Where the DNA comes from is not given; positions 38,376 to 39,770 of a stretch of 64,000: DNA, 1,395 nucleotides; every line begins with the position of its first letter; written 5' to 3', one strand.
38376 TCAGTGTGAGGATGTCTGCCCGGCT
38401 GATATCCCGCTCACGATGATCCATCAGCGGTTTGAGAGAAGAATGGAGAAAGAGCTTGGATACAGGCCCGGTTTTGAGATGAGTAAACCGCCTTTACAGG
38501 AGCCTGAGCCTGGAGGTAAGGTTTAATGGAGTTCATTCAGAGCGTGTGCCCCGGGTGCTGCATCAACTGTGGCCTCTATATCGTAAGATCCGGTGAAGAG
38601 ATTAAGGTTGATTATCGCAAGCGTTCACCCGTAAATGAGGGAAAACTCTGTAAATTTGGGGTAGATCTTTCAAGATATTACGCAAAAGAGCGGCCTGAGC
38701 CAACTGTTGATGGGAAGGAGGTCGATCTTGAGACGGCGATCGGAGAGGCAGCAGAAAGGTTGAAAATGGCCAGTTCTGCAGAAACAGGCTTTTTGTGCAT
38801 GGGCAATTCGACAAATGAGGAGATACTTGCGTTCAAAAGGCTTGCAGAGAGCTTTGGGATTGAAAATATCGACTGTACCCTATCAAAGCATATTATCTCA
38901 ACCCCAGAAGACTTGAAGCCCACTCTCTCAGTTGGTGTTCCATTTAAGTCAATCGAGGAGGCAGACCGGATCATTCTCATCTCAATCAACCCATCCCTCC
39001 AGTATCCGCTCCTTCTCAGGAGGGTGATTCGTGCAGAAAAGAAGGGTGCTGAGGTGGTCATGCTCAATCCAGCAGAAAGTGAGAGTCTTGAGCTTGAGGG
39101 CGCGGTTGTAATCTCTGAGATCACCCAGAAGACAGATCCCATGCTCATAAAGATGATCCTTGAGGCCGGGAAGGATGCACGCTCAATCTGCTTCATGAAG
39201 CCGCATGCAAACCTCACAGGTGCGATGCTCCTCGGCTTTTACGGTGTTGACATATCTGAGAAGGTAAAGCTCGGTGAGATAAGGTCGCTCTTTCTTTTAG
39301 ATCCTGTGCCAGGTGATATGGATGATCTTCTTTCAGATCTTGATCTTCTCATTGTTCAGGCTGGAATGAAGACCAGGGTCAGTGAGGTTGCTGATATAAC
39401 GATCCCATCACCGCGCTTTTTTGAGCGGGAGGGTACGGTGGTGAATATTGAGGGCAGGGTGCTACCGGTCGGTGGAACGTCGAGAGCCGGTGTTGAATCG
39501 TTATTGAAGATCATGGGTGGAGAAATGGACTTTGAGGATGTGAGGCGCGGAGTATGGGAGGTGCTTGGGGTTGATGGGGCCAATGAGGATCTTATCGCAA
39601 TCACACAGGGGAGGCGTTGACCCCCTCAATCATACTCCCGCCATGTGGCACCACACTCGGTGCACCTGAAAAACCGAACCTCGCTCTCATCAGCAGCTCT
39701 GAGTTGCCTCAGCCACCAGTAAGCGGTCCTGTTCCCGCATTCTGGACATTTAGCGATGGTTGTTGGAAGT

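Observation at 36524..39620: MvhD / FdhB-like / truncated, apparently non-catalytic FdhA-like module attached to the 3' end of the Fqo operon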

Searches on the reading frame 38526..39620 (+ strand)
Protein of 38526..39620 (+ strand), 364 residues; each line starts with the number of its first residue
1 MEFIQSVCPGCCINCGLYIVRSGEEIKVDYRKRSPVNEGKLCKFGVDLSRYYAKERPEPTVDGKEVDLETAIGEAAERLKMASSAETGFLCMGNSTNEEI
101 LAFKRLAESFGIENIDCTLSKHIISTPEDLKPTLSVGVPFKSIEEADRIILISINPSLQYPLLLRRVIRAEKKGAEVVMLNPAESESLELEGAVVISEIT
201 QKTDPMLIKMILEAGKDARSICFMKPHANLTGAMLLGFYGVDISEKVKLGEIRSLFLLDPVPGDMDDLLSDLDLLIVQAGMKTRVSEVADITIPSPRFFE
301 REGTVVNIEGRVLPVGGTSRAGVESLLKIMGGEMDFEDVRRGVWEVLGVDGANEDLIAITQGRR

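Call 4: search_protein_families(library=pfam, proteins=[window:38526-39620:+], max_evalue=0.01)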
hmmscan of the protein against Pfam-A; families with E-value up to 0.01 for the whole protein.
window:38526-39620:+ (364 aa): 2 families
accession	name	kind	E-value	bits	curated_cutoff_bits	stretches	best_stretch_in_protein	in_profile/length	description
PF00384.28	Molybdopterin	-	3.7e-19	69.4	24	2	71-190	22-149/353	Molybdopterin oxidoreductase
PF04879.21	Molybdop_Fe4S4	-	1.4e-08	35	22.7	1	1-43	1-44/55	Molybdopterin oxidoreductase Fe4S4 domain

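Call 5: search_protein_families(library=ncbifam, proteins=[window:38526-39620:+], max_evalue=0.001)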
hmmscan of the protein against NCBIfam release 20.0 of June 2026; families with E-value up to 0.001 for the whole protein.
window:38526-39620:+ (364 aa): 10 families
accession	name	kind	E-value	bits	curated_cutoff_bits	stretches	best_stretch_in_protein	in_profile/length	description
TIGR01973.1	NuoG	equivalog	9.4e-25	87.4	470.05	2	1-196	212-413/606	NADH-quinone oxidoreductase subunit NuoG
TIGR01591.1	Fdh-alpha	equivalog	1.9e-24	85.7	666.25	2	7-189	2-199/672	formate dehydrogenase subunit alpha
NF041323.1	Nitr_red_NasA_Halo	equivalog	4e-13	48.8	1000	2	11-196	3-204/673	assimilatory nitrate reductase NasA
NF047855.1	AssmNtatRedNasC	equivalog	1e-09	37.3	1100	1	242-313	400-478/708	assimilatory nitrate reductase catalytic subunit NasC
TIGR01701.1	Fdhalpha-like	subfamily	9.3e-09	34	582.15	1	69-189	119-242/744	FdhF/YdeP family oxidoreductase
NF005895.0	PRK07860.1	equivalog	7.5e-08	30.8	802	1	67-198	308-443/811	NADH-quinone oxidoreductase subunit G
NF041513.1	formate_DH_Act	exception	3.5e-06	25.1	1400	1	4-182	43-249/1067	formate dehydrogenase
TIGR01553.1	formate-DH-alph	equivalog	8.2e-06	23.8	814.2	0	95-182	168-258/1009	formate dehydrogenase-N subunit alpha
TIGR03129.1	one_C_dehyd_B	equivalog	0.00012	20.8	327.8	1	6-166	2-158/421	formylmethanofuran dehydrogenase subunit B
NF007406.0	PRK09939.1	equivalog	0.00015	20.1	1473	1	69-189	128-252/759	acid resistance putative oxidoreductase YdeP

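Call 6: search_solved_structures(query=window:38526-39620:+, max_evalue=1, show_alignments=3)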
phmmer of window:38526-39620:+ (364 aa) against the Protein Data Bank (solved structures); distinct sequences matched with E-value up to 1: 63 (the best 60 are shown).
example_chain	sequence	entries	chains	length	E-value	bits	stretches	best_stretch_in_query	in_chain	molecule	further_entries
9t1s_L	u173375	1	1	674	1.3e-24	90.5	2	1-185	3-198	formate dehydrogenase (coenzyme F420)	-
7qv7_S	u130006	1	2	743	9.6e-18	67.9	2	3-184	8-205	Hydrogen dependent carbon dioxide reductase subunit FdhF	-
7bkb_D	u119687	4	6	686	2.3e-17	66.6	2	1-189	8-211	Formate dehydrogenase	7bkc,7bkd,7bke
7vw6_A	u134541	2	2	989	3e-11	46.5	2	65-184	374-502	Formate dehydrogenase | Tungsten-containing formate dehydrogenase alpha subunit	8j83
7e5z_A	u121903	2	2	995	3.1e-11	46.5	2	65-184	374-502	Formate dehydrogenase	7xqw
8rvu_D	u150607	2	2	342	4.7e-11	45.9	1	5-180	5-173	Formate dehydrogenase, alpha subunit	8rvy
8rvv_D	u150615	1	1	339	5.4e-11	45.7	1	6-180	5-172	Formate dehydrogenase, alpha subunit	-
9wxb_B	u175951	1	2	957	3.9e-10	42.9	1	6-189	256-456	Formate dehydrogenase alpha subunit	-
8rqz_C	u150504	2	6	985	5.2e-10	42.5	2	5-187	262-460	Probable oxidoreductase YjgC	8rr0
9gzq_A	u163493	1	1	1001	5.5e-10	42.4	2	5-187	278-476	Probable oxidoreductase YjgC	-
1aa6_A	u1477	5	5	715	1.1e-09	41.4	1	3-189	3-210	FORMATE DEHYDROGENASE H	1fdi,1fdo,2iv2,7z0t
2fug_3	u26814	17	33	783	2.9e-09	40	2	287-317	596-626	NADH-quinone oxidoreductase chain 3 | NADH-QUINONE OXIDOREDUCTASE SUBUNIT 3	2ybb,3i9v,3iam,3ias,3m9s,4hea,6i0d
9vap_A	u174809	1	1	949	5.7e-08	35.8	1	4-184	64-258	Formate dehydrogenase molybdopterin-binding subunit FdhA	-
6tg9_A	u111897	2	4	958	1e-07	34.9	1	60-186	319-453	Formate dehydrogenase subunit alpha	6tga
7zm7_A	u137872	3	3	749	1.2e-06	31.4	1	230-315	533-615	NADH-ubiquinone oxidoreductase-like protein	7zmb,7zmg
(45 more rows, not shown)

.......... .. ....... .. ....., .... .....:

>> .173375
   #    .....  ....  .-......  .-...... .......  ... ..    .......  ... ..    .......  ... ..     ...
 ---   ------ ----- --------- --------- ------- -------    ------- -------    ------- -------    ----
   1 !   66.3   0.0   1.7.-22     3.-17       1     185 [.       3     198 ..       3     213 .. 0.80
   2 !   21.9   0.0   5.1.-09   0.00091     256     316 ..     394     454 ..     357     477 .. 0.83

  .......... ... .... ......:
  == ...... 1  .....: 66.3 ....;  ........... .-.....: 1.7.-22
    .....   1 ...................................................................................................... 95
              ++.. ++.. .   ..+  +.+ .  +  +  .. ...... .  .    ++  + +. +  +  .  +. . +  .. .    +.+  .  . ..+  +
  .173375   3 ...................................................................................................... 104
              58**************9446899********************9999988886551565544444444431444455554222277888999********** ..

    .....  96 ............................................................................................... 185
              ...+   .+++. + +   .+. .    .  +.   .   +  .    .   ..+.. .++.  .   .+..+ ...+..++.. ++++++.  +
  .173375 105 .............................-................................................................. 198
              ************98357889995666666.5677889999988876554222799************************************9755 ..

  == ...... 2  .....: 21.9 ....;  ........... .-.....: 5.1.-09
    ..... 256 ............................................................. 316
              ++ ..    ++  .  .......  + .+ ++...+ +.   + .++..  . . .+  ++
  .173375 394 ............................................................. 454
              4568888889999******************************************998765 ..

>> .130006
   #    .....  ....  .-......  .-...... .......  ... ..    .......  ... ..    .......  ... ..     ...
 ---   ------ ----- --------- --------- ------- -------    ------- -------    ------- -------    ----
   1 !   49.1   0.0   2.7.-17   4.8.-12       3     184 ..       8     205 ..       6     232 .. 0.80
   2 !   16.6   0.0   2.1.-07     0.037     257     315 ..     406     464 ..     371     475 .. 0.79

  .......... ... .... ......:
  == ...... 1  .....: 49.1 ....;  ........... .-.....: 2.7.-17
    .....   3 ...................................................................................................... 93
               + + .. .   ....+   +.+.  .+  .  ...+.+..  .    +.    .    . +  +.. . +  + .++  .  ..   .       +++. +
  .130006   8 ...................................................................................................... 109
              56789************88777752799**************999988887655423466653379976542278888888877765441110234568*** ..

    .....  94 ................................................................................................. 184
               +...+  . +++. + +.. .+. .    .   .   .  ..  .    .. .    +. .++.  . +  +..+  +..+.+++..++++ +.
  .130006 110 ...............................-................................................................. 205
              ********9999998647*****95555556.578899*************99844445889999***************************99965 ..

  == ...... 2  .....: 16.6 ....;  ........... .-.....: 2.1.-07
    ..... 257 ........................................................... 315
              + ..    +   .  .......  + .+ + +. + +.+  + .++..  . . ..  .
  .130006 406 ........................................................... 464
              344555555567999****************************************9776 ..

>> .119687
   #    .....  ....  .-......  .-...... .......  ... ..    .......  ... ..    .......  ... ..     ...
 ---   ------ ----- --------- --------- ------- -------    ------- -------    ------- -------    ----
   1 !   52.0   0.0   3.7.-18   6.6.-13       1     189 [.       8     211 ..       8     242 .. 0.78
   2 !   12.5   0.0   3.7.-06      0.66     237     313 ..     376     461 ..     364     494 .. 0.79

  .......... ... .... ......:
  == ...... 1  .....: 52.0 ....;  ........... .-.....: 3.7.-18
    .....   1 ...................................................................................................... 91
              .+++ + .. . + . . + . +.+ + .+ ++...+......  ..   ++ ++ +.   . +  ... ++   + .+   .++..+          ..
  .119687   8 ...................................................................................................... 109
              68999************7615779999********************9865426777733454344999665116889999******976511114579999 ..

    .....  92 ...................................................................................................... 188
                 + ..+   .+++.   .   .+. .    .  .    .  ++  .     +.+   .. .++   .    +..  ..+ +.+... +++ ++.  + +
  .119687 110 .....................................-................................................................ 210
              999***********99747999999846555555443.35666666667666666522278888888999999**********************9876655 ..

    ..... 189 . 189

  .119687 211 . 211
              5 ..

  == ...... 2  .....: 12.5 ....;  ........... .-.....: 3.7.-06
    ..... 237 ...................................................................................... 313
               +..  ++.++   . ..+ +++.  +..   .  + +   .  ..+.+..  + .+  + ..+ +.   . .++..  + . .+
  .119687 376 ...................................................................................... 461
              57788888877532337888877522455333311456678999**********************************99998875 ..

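Call 21: find_encoding_contigs(protein=window:38526-39620:+, flank=10000, max_places=6)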
Protein window:38526-39620:+ (364 aa): 5 contigs read that carry it; 4 places shown.
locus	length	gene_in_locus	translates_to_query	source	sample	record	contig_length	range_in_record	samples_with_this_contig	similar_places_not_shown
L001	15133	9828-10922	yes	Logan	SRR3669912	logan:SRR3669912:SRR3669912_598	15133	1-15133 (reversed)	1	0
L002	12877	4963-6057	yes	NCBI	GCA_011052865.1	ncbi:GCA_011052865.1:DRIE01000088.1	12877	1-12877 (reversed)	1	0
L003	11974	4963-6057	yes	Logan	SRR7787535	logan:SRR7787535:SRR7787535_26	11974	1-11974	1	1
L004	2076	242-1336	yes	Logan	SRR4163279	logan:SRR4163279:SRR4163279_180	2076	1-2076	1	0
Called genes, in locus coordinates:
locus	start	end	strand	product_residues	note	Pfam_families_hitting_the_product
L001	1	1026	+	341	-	?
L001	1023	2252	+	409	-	PF00361:Proton_antipo_M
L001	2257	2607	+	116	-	PF00507:Oxidored_q4 (weak)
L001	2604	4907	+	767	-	PF01058:Oxidored_q6, PF00329:Complex1_30kDa, PF00346:Complex1_49kDa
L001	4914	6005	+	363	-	PF00146:NADHdh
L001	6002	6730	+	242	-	PF13237:Fer4_10 (weak), PF12837:Fer4_6 (weak), PF12838:Fer4_7, PF13187:Fer4_9, PF14697:Fer4_21 (weak), PF00037:Fer4 (weak), PF12838:Fer4_7, PF13187:Fer4_9, +11 more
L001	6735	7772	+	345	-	PF13237:Fer4_10 (weak), PF04422:FrhB_FdhB_N, PF04432:FrhB_FdhB_C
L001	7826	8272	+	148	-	PF01629:DUF22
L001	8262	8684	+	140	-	PF02662:FlpD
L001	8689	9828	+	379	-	PF04422:FrhB_FdhB_N, PF04432:FrhB_FdhB_C, PF13187:Fer4_9 (faint), PF12797:Fer4_2 (faint), PF13534:Fer4_17 (faint), PF13237:Fer4_10 (weak), PF13183:Fer4_8, PF00037:Fer4 (weak), +1 more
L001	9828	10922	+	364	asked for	PF04879:Molybdop_Fe4S4, PF00384:Molybdopterin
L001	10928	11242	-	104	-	PF02150:Zn_ribbon_RPB9 (weak), PF01096:Zn_ribbon_TFIIS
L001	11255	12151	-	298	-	PF01555:N6_N4_Mtase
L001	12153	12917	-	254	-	PF01656:CbiA, PF02374:ArsA_ATPase (weak), PF13614:AAA_31 (weak)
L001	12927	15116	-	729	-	PF00009:GTP_EFTU, PF22042:EF-G_D2, PF03144:GTP_EFTU_D2, PF14492:EFG_III, PF03764:EFG_IV, PF00679:EFG_C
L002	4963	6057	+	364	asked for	PF04879:Molybdop_Fe4S4, PF00384:Molybdopterin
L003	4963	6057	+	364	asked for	PF04879:Molybdop_Fe4S4, PF00384:Molybdopterin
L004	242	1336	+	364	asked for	PF04879:Molybdop_Fe4S4, PF00384:Molybdopterin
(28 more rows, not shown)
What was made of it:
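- Checked: Public gene calls use the same starts (call 21).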

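Call 22: search_protein_representatives(protein=window:38526-39620:+)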
Query: 364 residues. Proteins with E-value up to 0.001 (for the whole library): 912; up to 1e-10: 106; up to 1e-30: 25. The best 150 are listed.
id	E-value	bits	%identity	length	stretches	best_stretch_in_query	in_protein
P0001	7.6e-122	423.4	62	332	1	1-330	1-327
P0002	5.1e-82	292.5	46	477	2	5-183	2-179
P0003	1.4e-70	254.9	41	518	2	5-183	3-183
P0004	1.1e-67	245.3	44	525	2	5-184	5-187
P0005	4.9e-67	243.2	42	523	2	1-201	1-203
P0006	1.3e-66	241.8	42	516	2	4-185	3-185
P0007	1.0e-58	215.8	40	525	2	4-178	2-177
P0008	1.7e-55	205.3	40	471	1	5-354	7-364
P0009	4.7e-55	203.8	40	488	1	2-349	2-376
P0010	4.7e-53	197.2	39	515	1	6-363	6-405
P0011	1.6e-51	192.2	39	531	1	5-354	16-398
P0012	6.6e-47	177.0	41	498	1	5-354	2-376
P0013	4.9e-46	174.1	41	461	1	6-330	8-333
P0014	8.0e-46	173.4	36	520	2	5-206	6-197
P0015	2.4e-43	165.3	39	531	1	5-354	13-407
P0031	1.3e-18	84.0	30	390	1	1-316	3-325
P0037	1.7e-15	73.7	28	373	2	1-180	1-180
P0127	4.9e-10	55.7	30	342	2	2-185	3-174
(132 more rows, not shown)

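Call 25: search_protein_families(library=pfam, proteins=[P0001, P0002, P0003, P0004, P0008, P0009, P0013, P0031, P0037, P0127], max_evalue=0.01)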
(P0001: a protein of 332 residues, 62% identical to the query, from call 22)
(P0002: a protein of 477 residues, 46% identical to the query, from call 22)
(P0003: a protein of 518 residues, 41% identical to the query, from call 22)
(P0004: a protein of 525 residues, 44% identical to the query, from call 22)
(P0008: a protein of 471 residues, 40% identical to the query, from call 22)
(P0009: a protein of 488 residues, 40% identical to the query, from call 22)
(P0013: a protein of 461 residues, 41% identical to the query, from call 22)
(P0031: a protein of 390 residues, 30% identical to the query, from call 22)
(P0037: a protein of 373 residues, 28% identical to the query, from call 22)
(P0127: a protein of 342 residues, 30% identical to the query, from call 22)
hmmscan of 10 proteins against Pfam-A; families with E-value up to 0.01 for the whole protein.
P0001 (332 aa): 2 families
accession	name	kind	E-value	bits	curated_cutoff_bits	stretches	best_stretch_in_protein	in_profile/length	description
PF00384.28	Molybdopterin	-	2e-13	50.6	24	2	73-182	27-146/353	Molybdopterin oxidoreductase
PF04879.21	Molybdop_Fe4S4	-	7.1e-10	39.1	22.7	1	1-44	1-45/55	Molybdopterin oxidoreductase Fe4S4 domain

P0002 (477 aa): 3 families
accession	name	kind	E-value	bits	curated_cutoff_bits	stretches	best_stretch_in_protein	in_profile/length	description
PF00384.28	Molybdopterin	-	5.3e-12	45.9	24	1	239-328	233-327/353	Molybdopterin oxidoreductase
PF04879.21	Molybdop_Fe4S4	-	5e-08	33.2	22.7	1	2-46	5-51/55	Molybdopterin oxidoreductase Fe4S4 domain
PF01568.27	Molydop_binding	-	0.0039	17.6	26.8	1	398-452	16-71/110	Molydopterin dinucleotide binding domain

P0003 (518 aa): 2 families
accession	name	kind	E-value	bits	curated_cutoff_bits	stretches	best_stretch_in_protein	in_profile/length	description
PF00384.28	Molybdopterin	-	1.2e-21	77.6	24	1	53-367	3-328/353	Molybdopterin oxidoreductase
PF04879.21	Molybdop_Fe4S4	-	5.1e-05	23.6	22.7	1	3-43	5-48/55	Molybdopterin oxidoreductase Fe4S4 domain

P0004 (525 aa): 2 families
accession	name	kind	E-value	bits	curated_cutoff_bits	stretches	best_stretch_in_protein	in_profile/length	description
PF00384.28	Molybdopterin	-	2.8e-10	40.2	24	2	71-190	20-149/353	Molybdopterin oxidoreductase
PF04879.21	Molybdop_Fe4S4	-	3.3e-08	33.8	22.7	1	1-51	1-50/55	Molybdopterin oxidoreductase Fe4S4 domain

P0008 (471 aa): 1 family
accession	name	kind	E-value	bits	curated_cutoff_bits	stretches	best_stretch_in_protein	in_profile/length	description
PF04879.21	Molybdop_Fe4S4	-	5.1e-07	30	22.7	1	4-50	2-50/55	Molybdopterin oxidoreductase Fe4S4 domain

P0009 (488 aa): 2 families
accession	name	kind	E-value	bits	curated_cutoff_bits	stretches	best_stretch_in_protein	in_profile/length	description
PF00384.28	Molybdopterin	-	2.3e-13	50.4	24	2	247-337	239-330/353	Molybdopterin oxidoreductase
PF04879.21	Molybdop_Fe4S4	-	3.3e-07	30.6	22.7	1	1-48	1-49/55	Molybdopterin oxidoreductase Fe4S4 domain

P0013 (461 aa): 2 families
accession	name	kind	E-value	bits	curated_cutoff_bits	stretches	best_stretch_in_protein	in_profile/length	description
PF00384.28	Molybdopterin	-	5.5e-06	26.1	24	1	220-318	226-330/353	Molybdopterin oxidoreductase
PF04879.21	Molybdop_Fe4S4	-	6.7e-06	26.4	22.7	1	4-46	2-46/55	Molybdopterin oxidoreductase Fe4S4 domain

P0031 (390 aa): 2 families
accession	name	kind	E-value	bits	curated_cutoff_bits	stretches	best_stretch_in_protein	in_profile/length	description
PF00384.28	Molybdopterin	-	1.6e-17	64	24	2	251-346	256-352/353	Molybdopterin oxidoreductase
PF04879.21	Molybdop_Fe4S4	-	1.6e-15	57.2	22.7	1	3-53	1-51/55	Molybdopterin oxidoreductase Fe4S4 domain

P0037 (373 aa): 2 families
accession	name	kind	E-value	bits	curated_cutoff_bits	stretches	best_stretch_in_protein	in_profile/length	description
PF00384.28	Molybdopterin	-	2.9e-42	145.4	24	1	58-371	1-353/353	Molybdopterin oxidoreductase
PF04879.21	Molybdop_Fe4S4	-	9.3e-17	61.2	22.7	1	2-55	2-55/55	Molybdopterin oxidoreductase Fe4S4 domain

P0127 (342 aa): 2 families
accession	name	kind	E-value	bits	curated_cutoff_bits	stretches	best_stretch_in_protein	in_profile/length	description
PF04879.21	Molybdop_Fe4S4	-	1.1e-15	57.8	22.7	1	5-52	4-51/55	Molybdopterin oxidoreductase Fe4S4 domain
PF00384.28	Molybdopterin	-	4.7e-08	32.9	24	1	275-332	282-340/353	Molybdopterin oxidoreductase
